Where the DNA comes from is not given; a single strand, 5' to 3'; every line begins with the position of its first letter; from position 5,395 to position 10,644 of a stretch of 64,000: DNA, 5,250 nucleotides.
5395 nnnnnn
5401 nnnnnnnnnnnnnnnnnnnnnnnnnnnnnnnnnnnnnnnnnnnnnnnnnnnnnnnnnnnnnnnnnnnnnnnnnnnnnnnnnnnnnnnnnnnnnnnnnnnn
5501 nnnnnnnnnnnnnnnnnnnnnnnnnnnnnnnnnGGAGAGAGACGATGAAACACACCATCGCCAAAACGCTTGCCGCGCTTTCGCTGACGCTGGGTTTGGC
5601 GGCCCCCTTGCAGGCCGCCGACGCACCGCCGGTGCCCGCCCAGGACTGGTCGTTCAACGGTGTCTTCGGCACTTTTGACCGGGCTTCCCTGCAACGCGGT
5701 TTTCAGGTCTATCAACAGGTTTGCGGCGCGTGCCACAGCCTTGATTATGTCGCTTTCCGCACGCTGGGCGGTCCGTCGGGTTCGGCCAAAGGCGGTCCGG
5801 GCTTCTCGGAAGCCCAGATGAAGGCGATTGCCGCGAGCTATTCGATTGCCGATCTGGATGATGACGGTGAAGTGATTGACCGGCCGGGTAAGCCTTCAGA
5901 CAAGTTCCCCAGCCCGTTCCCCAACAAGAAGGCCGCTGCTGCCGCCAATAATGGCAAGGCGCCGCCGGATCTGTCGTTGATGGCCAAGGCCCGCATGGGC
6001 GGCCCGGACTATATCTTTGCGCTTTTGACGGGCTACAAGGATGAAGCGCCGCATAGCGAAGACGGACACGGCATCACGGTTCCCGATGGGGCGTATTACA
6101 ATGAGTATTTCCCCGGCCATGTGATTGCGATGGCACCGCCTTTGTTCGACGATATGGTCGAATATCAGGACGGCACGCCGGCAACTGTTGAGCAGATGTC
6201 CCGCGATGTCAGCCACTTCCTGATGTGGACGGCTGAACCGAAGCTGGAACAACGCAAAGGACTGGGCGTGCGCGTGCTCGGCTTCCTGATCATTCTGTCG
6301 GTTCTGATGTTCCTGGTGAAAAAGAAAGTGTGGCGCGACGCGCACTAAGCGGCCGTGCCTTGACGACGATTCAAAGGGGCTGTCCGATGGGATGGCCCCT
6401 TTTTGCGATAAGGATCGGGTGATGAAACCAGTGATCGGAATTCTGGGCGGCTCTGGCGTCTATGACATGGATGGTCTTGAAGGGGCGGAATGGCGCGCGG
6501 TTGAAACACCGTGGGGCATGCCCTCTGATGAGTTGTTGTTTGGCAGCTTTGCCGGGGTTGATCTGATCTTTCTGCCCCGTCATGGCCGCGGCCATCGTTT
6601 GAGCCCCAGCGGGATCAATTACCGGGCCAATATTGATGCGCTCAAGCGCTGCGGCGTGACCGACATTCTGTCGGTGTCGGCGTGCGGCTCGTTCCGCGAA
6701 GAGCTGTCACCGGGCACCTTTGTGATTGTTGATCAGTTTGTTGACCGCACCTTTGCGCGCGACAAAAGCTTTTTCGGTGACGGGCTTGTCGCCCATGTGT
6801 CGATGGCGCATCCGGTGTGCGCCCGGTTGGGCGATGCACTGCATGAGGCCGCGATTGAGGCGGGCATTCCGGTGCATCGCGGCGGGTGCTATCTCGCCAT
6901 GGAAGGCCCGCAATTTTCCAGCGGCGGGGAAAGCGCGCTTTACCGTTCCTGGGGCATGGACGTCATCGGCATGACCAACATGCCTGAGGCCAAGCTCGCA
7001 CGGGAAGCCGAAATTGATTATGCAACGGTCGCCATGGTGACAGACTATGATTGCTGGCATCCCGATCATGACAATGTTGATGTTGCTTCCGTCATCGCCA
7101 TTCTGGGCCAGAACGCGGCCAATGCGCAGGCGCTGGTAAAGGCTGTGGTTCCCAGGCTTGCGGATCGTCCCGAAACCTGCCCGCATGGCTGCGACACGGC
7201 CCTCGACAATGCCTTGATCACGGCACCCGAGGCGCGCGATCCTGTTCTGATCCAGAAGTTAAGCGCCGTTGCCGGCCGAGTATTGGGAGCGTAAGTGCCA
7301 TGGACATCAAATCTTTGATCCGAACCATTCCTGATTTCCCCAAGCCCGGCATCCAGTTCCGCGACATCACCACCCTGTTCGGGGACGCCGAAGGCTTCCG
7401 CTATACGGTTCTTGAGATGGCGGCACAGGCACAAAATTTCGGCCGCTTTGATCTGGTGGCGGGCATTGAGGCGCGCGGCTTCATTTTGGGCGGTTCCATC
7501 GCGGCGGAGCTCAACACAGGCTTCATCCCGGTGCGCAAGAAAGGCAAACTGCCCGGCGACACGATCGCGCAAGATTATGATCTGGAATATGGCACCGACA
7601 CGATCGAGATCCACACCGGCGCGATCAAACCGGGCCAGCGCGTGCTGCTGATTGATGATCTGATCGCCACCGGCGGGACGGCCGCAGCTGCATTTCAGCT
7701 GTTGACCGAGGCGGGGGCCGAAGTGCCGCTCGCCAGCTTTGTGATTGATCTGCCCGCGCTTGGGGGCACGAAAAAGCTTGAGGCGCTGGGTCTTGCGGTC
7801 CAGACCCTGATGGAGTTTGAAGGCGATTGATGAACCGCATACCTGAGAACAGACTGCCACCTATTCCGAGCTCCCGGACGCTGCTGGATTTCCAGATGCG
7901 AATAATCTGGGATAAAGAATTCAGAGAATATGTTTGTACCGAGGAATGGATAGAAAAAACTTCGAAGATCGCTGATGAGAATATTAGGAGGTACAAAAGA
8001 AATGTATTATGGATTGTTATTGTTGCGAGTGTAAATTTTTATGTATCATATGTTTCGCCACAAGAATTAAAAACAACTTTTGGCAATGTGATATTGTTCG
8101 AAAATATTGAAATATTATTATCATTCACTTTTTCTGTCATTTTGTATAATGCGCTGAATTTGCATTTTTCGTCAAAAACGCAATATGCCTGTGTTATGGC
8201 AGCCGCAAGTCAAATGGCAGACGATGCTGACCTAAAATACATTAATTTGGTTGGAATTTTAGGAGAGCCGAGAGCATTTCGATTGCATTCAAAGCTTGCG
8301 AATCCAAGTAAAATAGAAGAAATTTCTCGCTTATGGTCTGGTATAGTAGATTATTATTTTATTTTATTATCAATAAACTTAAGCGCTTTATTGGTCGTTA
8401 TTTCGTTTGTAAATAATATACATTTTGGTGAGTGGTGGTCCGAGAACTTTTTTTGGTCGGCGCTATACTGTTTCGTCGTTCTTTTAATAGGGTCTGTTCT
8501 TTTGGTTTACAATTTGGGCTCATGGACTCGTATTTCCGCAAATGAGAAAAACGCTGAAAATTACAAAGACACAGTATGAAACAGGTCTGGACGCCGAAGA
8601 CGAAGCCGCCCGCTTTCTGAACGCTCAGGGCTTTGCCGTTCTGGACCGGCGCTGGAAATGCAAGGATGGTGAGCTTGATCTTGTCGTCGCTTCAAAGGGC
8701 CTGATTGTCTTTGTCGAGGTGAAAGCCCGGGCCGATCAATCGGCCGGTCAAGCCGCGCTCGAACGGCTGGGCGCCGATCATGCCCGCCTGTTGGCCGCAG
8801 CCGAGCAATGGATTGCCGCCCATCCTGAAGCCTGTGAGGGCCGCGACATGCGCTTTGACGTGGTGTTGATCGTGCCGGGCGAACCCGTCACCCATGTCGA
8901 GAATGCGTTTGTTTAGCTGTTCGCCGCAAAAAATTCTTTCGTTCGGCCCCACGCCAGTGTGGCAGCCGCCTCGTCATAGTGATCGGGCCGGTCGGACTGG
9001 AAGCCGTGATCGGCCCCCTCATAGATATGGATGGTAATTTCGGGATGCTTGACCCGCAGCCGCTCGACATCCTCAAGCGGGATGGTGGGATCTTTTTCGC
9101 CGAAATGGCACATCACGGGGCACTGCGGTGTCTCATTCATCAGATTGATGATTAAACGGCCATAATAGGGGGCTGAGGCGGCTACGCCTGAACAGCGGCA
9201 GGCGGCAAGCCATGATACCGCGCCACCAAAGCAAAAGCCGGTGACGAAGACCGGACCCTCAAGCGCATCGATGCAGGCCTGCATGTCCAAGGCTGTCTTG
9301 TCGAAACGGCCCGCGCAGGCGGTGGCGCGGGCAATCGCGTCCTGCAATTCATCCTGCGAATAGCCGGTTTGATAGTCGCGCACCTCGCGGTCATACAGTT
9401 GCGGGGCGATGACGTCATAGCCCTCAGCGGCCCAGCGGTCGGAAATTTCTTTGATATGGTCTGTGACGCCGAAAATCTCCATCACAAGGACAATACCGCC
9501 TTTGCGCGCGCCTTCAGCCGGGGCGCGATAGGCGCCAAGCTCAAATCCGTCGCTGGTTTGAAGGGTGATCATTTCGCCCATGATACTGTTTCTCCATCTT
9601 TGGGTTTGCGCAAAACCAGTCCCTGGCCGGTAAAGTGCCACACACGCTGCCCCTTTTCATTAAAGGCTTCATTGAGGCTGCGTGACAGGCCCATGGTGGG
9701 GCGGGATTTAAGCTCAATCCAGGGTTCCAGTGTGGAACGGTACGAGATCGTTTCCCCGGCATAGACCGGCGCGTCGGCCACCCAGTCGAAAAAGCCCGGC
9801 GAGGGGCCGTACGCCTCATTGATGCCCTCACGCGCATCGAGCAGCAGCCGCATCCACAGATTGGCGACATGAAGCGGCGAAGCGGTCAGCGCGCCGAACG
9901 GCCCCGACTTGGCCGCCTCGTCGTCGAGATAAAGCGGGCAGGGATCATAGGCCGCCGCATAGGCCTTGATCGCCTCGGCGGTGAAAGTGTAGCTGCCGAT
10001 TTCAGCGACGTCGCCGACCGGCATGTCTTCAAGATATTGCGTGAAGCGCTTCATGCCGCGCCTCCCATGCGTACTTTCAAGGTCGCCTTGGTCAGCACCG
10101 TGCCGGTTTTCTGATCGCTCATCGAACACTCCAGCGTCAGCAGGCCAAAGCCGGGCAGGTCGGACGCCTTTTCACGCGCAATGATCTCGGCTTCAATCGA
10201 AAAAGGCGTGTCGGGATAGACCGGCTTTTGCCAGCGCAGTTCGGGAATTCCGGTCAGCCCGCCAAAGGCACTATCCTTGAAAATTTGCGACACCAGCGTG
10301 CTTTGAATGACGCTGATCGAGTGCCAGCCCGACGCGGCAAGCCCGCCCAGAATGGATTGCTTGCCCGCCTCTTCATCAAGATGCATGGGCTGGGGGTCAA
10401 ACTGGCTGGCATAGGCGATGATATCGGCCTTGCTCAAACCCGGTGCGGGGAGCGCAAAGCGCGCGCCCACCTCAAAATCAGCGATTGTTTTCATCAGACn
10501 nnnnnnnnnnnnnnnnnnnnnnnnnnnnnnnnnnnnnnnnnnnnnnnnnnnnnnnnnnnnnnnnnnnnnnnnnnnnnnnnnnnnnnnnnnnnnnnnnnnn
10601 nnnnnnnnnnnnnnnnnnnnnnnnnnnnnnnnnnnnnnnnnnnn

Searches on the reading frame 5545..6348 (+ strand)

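Call 44: search_protein_families(library=pfam, proteins=[window:5545-6348:+], max_evalue=0.0001)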
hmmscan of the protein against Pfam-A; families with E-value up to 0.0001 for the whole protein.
window:5545-6348:+ (267 aa): 1 family
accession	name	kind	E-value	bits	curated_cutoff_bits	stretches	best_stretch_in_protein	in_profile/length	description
PF02167.20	Cytochrom_C1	-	9.8e-95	316.8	22.8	1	35-265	1-218/219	Cytochrome C1 family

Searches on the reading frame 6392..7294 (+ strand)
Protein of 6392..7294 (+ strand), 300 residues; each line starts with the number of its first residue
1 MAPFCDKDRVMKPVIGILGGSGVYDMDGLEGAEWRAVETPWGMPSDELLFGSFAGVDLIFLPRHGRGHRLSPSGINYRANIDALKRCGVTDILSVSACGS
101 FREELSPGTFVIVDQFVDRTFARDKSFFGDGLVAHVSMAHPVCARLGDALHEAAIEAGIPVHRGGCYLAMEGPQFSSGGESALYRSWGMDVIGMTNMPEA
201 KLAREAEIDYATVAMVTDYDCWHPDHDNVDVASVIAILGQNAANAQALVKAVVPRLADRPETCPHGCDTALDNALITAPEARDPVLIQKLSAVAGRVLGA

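Call 85: search_protein_families(library=pfam, proteins=[window:6392-7294:+], max_evalue=0.001)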
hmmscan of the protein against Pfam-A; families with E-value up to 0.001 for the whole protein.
window:6392-7294:+ (300 aa): 1 family
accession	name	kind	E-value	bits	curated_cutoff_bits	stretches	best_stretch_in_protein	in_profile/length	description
PF01048.26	PNP_UDP_1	-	1.9e-42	145.7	25.1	1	15-253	2-232/233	Phosphorylase superfamily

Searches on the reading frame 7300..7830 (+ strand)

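Call 44: search_protein_families(library=pfam, proteins=[window:7300-7830:+], max_evalue=0.0001)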
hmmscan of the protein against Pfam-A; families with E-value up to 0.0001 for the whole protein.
window:7300-7830:+ (176 aa): 1 family
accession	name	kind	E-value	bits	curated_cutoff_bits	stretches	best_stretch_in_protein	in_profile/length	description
PF00156.33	Pribosyltran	-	5.9e-12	45.6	26.3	1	48-146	28-122/158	Phosphoribosyl transferase domain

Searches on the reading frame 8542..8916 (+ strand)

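Call 85: search_protein_families(library=pfam, proteins=[window:8542-8916:+], max_evalue=0.001)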
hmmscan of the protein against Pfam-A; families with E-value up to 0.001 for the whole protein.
window:8542-8916:+ (124 aa): 2 families
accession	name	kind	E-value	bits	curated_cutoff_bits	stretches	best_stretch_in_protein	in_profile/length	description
PF02021.23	UPF0102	-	1e-20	74.3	23.6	1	18-110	1-80/80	Uncharacterised protein family UPF0102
PF08378.17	NERD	-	0.00093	20.1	22.1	0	15-65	2-59/111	Nuclease-related domain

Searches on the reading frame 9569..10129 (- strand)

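Call 44: search_protein_families(library=pfam, proteins=[window:9569-10129:-], max_evalue=0.0001)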
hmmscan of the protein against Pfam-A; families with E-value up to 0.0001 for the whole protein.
window:9569-10129:- (186 aa): 1 family
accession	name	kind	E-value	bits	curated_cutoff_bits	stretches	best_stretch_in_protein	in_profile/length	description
PF13452.11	FAS1_DH_region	-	6.4e-06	26.8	22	1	40-165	5-131/132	FAS1-like, dehydratase domain region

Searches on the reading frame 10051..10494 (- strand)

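Call 44: search_protein_families(library=pfam, proteins=[window:10051-10494:-], max_evalue=0.0001)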
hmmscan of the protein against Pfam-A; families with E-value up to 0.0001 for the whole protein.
window:10051-10494:- (147 aa): 1 family
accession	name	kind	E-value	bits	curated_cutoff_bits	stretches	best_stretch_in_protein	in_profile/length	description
PF01575.25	MaoC_dehydratas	-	2.9e-13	49.9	27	1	20-104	18-101/123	MaoC like domain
